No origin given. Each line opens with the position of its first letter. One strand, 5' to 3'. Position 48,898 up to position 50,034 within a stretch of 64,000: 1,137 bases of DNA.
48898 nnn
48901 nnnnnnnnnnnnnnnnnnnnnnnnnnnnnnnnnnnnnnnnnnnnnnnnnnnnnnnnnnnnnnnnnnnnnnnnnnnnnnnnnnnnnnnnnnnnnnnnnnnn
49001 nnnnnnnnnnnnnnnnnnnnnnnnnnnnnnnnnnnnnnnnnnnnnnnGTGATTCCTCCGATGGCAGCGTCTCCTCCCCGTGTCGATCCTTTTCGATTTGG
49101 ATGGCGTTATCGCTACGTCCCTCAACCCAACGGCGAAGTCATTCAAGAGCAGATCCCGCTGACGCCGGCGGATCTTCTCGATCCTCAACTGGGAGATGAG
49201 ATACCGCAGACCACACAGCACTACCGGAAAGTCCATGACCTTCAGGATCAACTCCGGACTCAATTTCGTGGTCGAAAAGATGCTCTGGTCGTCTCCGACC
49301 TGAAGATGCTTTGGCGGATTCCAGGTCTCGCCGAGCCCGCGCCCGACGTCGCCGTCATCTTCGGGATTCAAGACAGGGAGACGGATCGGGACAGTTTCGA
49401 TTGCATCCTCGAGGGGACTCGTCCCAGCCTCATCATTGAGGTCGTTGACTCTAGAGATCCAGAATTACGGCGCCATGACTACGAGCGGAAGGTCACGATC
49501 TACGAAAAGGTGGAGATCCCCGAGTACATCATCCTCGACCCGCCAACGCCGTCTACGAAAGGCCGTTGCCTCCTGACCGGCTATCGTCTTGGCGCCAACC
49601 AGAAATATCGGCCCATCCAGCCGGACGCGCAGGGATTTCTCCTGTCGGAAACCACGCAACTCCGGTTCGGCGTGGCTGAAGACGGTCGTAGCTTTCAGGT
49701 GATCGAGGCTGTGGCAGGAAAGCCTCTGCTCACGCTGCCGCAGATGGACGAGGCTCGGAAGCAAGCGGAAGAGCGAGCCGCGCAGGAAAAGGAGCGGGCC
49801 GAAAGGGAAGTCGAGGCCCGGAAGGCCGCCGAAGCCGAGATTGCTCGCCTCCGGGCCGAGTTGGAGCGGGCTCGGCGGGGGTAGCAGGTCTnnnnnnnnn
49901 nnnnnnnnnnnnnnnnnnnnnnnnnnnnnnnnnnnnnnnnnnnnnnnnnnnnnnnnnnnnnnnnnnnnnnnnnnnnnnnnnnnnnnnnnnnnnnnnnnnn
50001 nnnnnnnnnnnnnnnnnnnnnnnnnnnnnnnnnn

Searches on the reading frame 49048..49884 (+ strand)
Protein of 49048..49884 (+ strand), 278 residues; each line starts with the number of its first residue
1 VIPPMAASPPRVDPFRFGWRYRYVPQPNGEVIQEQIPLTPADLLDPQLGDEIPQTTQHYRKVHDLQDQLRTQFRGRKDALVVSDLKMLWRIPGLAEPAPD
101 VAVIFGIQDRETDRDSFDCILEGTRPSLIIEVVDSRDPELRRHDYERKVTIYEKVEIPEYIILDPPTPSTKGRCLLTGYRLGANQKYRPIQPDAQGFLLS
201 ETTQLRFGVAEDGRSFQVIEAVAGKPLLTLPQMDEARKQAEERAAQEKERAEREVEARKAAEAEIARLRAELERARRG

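Call 3: search_protein_families(library=pfam, proteins=[window:49048-49884:+], max_evalue=0.01)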
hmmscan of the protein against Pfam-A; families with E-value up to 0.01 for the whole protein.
window:49048-49884:+ (278 aa): 1 family
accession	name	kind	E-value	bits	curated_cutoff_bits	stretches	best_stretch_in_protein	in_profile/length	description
PF05685.18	Uma2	-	1.6e-14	54.2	27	1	52-202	26-161/172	Putative restriction endonuclease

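Call 4: search_protein_families(library=padloc, proteins=[window:49048-49884:+], max_evalue=0.01)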
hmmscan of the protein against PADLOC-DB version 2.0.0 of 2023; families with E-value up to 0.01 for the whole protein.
window:49048-49884:+ (278 aa): 4 families
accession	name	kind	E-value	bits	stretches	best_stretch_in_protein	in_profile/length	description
PDLC04833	PDC-S03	-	1.7e-12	45.3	1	43-166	42-162/207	-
PDLC04835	PDC-S03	-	5.9e-08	30.5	1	53-164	37-145/207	-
PDLC04834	PDC-S03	-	3.5e-07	28.1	1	56-165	40-140/184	-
PDLC04832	PDC-S03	-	9.5e-07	26.7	1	55-166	39-143/188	-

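Call 5: search_protein_families(library=ncbifam, proteins=[window:49048-49884:+], max_evalue=0.01)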
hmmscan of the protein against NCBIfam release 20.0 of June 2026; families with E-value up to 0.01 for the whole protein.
window:49048-49884:+ (278 aa): 0 families
